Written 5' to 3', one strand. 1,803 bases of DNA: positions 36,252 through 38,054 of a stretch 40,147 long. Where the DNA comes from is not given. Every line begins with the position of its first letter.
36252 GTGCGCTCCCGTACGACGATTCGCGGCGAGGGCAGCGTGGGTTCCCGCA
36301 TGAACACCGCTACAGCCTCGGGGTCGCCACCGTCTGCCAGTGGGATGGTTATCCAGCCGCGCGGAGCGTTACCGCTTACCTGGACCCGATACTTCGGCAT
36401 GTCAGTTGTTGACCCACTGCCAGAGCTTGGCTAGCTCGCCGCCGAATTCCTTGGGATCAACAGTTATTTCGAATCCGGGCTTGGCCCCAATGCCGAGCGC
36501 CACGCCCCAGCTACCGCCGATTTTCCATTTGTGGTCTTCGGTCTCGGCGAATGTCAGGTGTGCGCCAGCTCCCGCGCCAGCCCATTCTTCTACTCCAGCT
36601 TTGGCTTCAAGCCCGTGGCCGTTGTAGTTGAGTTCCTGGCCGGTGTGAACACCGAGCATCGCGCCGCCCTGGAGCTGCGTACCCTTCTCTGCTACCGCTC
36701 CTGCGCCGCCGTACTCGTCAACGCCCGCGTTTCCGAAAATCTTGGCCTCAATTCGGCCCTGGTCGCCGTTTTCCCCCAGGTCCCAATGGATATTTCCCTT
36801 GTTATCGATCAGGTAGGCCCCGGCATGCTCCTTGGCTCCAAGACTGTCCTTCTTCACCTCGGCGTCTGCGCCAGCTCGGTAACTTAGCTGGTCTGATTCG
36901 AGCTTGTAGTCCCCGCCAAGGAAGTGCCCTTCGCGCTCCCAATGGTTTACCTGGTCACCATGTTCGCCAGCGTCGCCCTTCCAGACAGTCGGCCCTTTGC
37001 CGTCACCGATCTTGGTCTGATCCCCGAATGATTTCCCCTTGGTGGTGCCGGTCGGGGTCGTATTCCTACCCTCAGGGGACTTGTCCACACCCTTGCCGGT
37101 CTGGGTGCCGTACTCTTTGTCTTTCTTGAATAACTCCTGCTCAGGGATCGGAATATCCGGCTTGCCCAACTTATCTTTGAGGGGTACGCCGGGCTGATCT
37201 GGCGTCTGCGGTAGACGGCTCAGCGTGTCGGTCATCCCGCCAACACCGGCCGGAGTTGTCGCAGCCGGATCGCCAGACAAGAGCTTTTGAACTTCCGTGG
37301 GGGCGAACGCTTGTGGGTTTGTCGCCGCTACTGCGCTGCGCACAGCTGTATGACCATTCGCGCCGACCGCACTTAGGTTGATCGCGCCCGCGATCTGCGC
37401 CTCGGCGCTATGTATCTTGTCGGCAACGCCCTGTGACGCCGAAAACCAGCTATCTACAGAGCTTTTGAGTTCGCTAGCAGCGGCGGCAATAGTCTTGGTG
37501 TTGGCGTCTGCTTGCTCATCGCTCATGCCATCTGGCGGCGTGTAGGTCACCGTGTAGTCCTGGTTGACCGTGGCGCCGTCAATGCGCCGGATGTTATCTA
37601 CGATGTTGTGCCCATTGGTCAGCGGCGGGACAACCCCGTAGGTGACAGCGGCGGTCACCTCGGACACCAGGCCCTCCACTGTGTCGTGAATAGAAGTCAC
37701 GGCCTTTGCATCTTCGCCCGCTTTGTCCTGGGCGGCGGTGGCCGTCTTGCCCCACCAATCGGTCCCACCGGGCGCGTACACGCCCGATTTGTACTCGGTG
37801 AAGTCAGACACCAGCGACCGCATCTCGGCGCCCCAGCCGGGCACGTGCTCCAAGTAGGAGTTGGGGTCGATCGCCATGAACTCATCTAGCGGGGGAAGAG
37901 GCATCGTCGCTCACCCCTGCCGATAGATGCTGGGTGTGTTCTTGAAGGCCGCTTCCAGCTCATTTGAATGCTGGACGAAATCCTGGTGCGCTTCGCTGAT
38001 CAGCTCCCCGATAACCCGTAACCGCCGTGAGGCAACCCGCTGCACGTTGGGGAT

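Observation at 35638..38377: Low-GC four-gene minus-strand cassette between lysis genes and int: helical partner, WXG-motif polymorphic toxin, coupled immunity gene, lipoprotein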

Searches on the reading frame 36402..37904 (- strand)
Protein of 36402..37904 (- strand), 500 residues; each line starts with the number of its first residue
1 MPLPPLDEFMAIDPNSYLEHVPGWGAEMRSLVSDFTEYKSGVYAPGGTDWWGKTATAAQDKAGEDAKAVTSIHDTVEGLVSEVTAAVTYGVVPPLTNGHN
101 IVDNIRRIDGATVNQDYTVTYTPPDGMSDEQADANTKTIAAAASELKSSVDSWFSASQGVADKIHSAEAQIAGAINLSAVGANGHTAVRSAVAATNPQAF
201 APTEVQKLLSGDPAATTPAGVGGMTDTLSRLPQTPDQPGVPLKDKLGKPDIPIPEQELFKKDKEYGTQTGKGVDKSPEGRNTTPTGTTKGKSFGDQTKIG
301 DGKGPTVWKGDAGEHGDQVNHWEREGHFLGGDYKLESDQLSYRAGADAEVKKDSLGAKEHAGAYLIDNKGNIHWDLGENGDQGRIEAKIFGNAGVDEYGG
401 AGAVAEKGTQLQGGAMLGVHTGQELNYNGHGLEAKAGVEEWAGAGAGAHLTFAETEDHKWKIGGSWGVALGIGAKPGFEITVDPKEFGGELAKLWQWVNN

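Call 3: search_protein_families(library=pfam, proteins=[window:36402-37904:-], max_evalue=1)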
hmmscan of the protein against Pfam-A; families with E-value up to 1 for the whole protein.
window:36402-37904:- (500 aa): 0 families

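Call 4: search_protein_families(library=phrogs, proteins=[window:36402-37904:-], max_evalue=0.1)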
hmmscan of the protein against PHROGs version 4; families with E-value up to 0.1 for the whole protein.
window:36402-37904:- (500 aa): 0 families

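Call 14: search_protein_families(library=ncbifam, proteins=[window:36402-37904:-], max_evalue=1)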
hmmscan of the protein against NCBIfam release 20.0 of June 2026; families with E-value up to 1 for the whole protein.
window:36402-37904:- (500 aa): 1 family
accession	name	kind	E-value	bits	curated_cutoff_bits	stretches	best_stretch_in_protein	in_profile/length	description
TIGR03026.1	NDP-sugDHase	subfamily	0.057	12.2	189.8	1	55-157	85-190/413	nucleotide sugar dehydrogenase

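Call 15: search_solved_structures(query=window:36402-37904:-, max_evalue=10, show_alignments=2)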
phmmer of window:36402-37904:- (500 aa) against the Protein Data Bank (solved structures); distinct sequences matched with E-value up to 10: 5.
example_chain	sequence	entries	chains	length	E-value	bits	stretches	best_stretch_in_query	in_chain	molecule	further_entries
1gnx_A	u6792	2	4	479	0.041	16.3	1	8-118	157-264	BETA-GLUCOSIDASE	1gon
5ij3_A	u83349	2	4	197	0.77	12.1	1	129-227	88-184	Platelet-binding glycoprotein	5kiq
5iiy_A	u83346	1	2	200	0.79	12.1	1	129-227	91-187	Platelet-binding glycoprotein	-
5eq2_A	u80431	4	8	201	0.79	12.1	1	129-227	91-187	Platelet-binding glycoprotein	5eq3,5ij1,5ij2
5eq4_A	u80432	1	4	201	1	11.7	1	130-227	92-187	Platelet-binding glycoprotein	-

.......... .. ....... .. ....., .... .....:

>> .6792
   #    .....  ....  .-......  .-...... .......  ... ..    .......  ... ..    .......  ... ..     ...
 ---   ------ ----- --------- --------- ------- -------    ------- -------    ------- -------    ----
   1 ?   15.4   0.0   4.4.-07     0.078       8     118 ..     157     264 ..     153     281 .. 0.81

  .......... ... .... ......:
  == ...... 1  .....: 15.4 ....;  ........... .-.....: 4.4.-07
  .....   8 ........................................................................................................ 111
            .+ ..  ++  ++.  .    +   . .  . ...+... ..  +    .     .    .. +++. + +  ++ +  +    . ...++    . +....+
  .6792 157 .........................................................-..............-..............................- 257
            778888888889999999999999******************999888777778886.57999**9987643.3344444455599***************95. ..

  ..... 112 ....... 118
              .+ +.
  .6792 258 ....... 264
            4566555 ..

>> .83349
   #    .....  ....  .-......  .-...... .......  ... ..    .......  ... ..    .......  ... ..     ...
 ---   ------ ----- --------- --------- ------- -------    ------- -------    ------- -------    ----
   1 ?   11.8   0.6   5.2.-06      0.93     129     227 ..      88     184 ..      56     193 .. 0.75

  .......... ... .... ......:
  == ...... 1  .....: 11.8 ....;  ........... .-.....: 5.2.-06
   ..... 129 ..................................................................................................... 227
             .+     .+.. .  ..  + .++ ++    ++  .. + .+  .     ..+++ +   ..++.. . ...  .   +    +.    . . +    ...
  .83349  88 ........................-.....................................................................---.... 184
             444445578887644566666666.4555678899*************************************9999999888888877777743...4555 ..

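Call 20: find_homologous_proteins(query=window:36405-37904:-, max_evalue=0.001)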
Query window:36405-37904:- (500 aa): 36 proteins with E <= 0.001 among 8000 candidates.
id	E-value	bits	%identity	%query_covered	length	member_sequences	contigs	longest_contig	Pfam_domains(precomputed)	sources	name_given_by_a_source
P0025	0.0e+0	1127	99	100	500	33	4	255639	-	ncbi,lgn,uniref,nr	ncbi:Uncharacterised protein [Mycobacteroides abscessus subsp. abscessus]|uniref:hypothetical protei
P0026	9.5e-270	914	80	100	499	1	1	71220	-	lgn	-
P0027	2.9e-269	913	80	100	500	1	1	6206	-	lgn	-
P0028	1.1e-259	881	78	100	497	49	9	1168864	-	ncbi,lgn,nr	ncbi:eSX-1 secretion system protein [Mycobacterium phage prophiT49-2]|nr:eSX-1 secretion system prot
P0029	1.1e-253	861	78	100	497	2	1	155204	-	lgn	-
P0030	1.7e-252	857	76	100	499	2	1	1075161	-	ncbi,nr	ncbi:hypothetical protein HNP40_000319 [Mycobacteroides chelonae]|nr:hypothetical protein [Mycobacte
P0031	5.9e-252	856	76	100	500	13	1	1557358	-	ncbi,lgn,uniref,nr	ncbi:hypothetical protein [Mycobacteroides chelonae]|uniref:hypothetical protein n=1 Tax=Mycobactero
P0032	1.6e-251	854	77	100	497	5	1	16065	-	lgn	-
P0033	1.4e-250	851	76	100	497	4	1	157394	-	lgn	-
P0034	9.3e-249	845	77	100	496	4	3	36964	-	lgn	-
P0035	4.2e-248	843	75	100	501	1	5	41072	-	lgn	-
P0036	3.1e-241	820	74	100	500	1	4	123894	-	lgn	-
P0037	4.7e-237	806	71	100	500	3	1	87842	-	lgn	-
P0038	6.6e-235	799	71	100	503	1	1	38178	-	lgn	-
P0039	4.6e-231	787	71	100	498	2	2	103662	-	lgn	-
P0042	1.2e-206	706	64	100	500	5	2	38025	-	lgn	-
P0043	1.9e-140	488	56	90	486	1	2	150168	-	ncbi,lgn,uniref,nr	ncbi:hypothetical protein [Mycobacteroides chelonae]|uniref:hypothetical protein n=1 Tax=Mycobactero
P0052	9.3e-102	360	66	50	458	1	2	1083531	-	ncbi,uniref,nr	ncbi:hypothetical protein FZI91_03135 [Mycobacterium sp. CBMA271]|uniref:hypothetical protein n=1 Ta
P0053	1.9e-101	359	41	100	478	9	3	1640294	-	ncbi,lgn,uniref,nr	ncbi:hypothetical protein [Mycobacteroides chelonae]|uniref:hypothetical protein n=1 Tax=Mycobactero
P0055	1.2e-37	148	42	45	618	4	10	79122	PF13930.13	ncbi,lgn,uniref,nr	ncbi:Uncharacterised protein [Mycobacteroides abscessus subsp. bolletii]|uniref:DNA/RNA non-specific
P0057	3.4e-35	140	38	45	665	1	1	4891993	PF15648.13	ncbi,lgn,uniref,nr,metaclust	ncbi:Tox-REase-5 domain-containing protein [Mycobacteroides abscessus]|uniref:Tox-REase-5 domain-con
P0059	1.1e-34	139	44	38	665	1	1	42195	PF15648.13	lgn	-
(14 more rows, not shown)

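Call 33: search_protein_families(library=pfam, alignment_id=A4, max_evalue=0.01)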
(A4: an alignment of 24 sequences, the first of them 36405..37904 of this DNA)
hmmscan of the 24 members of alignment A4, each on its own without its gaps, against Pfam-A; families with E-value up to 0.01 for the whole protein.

A. member 1, window:36405-37904:- (500 aa): 0 families

B. families by the number of members that match (of 24 scanned): 7 families
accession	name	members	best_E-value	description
PF21725.3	T7SS_signal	6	3.5e-41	Putative T7SS secretion signal domain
PF25547.1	WXG100_2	3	2.3e-29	WXG100 like domain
PF06013.18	WXG100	2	5.2e-06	Proteins of 100 residues with WXG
PF05957.18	DUF883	1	9.1e-06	DUF883 N-terminal domain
PF01442.23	Apolipoprotein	1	0.00029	Apolipoprotein A1/A4/E domain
PF00823.25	PPE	1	0.00061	PPE family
PF11558.13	HET-s_218-289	1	0.0095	Het-s 218-289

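Call 45: find_encoding_contigs(protein=P0052, flank=6000, max_places=2)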
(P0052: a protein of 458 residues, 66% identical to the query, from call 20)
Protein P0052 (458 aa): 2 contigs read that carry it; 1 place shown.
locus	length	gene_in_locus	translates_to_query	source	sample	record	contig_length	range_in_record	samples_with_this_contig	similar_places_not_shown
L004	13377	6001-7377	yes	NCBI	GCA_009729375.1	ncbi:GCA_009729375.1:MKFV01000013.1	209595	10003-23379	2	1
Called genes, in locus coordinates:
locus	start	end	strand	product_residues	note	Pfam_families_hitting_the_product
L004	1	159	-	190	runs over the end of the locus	PF00440:TetR_N, PF17926:TetR_C_21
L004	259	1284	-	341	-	PF08240:ADH_N, PF00107:ADH_zinc_N, PF13602:ADH_zinc_N_2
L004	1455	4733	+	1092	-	PF02811:PHP, PF07733:DNA_pol3_alpha, PF17657:DNA_pol3_finger, PF12836:HHH_3 (faint), PF14579:HHH_6, PF01336:tRNA_anti-codon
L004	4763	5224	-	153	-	PF00588:SpoU_methylase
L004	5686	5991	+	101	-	-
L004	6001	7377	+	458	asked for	-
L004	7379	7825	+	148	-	-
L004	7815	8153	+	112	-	PF14230:DUF4333 (weak)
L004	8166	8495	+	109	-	PF14230:DUF4333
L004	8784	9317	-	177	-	-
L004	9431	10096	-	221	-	-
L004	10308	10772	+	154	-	PF00583:Acetyltransf_1, PF13673:Acetyltransf_10, PF13508:Acetyltransf_7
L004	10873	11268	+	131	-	PF14552:Tautomerase_2, PF01361:Tautomerase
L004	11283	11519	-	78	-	-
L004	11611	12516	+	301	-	PF12833:HTH_18, PF00165:HTH_AraC (weak)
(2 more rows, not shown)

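Call 46: find_encoding_contigs(protein=P0053, flank=6000, max_places=2)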
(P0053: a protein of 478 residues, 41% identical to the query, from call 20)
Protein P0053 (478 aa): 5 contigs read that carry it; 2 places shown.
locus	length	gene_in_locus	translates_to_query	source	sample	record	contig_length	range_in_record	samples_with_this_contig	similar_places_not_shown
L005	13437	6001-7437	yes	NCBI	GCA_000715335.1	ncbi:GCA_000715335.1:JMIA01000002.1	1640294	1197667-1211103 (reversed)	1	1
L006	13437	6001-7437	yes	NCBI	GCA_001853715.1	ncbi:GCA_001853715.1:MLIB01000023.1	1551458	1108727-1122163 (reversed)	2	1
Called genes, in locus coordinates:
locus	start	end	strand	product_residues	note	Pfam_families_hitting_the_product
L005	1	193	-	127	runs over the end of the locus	PF16525:MHB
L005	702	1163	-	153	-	PF01047:MarR (weak)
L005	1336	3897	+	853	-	PF00343:Phosphorylase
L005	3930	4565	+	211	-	PF00857:Isochorismatase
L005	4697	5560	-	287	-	PF02770:Acyl-CoA_dh_M, PF00441:Acyl-CoA_dh_1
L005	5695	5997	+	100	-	-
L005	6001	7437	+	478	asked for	-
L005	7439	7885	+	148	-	-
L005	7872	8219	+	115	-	PF14230:DUF4333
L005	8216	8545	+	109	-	PF14230:DUF4333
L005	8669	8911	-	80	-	-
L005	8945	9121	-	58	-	-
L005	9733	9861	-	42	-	-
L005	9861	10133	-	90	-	-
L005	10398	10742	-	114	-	-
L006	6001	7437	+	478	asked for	-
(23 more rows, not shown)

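Call 47: find_encoding_contigs(protein=P0043, flank=6000, max_places=2)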
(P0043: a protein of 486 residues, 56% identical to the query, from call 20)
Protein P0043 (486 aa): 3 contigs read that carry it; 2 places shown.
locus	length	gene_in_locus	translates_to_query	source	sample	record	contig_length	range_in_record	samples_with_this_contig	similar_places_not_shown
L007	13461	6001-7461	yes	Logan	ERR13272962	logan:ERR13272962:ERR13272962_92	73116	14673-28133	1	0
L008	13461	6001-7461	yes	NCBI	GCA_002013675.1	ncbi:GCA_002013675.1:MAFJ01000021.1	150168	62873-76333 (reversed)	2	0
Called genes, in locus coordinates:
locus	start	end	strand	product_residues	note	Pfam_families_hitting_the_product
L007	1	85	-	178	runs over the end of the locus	PF11452:DUF3000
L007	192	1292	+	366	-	PF01208:URO-D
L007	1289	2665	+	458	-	PF01266:DAO (faint), PF13450:NAD_binding_8, PF13454:NAD_binding_9 (faint), PF01593:Amino_oxidase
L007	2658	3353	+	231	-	PF06778:Chlor_dismutase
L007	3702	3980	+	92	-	-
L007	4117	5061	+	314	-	PF00589:Phage_integrase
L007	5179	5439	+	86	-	-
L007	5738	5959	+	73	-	-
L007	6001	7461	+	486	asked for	-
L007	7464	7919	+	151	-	-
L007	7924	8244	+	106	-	PF14230:DUF4333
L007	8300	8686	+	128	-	-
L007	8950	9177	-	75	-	-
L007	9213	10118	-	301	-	-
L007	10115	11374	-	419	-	PF01551:Peptidase_M23, PF01183:Glyco_hydro_25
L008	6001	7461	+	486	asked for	-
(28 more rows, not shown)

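Call 84: find_encoding_contigs(protein=P0026, flank=2500, max_places=1)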
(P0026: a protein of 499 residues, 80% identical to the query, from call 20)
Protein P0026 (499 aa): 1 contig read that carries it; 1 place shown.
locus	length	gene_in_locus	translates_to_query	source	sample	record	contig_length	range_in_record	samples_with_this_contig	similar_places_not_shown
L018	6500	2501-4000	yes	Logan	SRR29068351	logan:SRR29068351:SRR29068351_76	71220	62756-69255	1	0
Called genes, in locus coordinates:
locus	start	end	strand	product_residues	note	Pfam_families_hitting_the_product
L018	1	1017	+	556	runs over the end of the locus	PF01204:Trehalase, PF22422:MGH1-like_GH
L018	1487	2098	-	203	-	-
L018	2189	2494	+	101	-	-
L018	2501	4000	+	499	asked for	-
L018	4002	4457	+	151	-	-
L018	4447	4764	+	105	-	PF14230:DUF4333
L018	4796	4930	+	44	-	-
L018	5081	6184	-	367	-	PF05065:Phage_capsid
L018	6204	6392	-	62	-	-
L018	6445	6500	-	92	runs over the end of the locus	-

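Call 85: find_encoding_contigs(protein=P0036, flank=2500, max_places=1)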
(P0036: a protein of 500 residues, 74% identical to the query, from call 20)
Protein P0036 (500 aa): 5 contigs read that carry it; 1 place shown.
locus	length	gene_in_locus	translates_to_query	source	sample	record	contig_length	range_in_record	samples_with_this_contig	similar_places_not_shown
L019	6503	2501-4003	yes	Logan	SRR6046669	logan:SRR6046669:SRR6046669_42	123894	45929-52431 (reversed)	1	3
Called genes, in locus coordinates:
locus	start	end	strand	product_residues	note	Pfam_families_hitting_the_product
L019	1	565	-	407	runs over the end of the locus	PF09594:GT87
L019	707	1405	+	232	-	-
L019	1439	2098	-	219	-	PF00730:HhH-GPD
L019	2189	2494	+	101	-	PF19840:DUF6317 (weak)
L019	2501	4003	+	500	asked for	-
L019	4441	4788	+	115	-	-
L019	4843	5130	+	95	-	PF14230:DUF4333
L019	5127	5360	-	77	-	-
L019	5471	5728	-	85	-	PF10708:DUF2510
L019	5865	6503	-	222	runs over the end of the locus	PF00383:dCMP_cyt_deam_1, PF14437:MafB19-deam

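Call 86: find_encoding_contigs(protein=P0037, flank=2500, max_places=1)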
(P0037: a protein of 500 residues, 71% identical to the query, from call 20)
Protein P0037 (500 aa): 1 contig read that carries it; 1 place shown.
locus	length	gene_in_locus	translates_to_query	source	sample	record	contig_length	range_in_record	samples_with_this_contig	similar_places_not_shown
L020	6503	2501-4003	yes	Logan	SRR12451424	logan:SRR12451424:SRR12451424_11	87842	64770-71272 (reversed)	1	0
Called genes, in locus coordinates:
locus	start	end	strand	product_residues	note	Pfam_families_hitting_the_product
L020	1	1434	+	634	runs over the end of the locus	PF01807:Zn_ribbon_DnaG, PF08275:DNAG_N, PF01751:Toprim, PF13155:Toprim_2, PF13662:Toprim_4, PF10410:DnaB_bind, PF08278:DnaG_DnaB_bind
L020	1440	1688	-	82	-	-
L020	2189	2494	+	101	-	-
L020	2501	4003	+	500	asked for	-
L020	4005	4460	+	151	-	-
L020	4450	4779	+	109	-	PF14230:DUF4333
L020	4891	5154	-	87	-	PF23778:Phage_holin_2 (weak)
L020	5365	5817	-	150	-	-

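Call 87: find_encoding_contigs(protein=P0042, flank=2500, max_places=1)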
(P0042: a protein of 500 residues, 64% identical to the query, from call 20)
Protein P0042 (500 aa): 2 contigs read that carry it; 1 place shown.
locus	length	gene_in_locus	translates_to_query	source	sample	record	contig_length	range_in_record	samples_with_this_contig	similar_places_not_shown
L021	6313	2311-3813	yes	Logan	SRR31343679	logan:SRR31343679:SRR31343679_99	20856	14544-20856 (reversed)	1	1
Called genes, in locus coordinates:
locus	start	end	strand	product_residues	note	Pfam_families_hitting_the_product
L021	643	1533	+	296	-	PF00589:Phage_integrase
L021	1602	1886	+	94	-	-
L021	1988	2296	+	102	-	-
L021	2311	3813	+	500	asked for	-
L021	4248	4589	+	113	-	PF14230:DUF4333 (weak)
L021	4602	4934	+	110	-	PF14230:DUF4333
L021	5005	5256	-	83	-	-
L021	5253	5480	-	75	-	-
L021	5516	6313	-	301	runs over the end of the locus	-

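Call 92: search_protein_families(library=padloc, proteins=[window:36402-37904:-], max_evalue=0.1)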
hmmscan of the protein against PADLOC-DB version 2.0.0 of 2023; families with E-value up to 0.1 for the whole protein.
window:36402-37904:- (500 aa): 1 family
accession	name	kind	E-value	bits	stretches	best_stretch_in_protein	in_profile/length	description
PDLC00606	ZorA1|ZorA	-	0.084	9.3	0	128-193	439-504/636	MotA/ExbB/TolQ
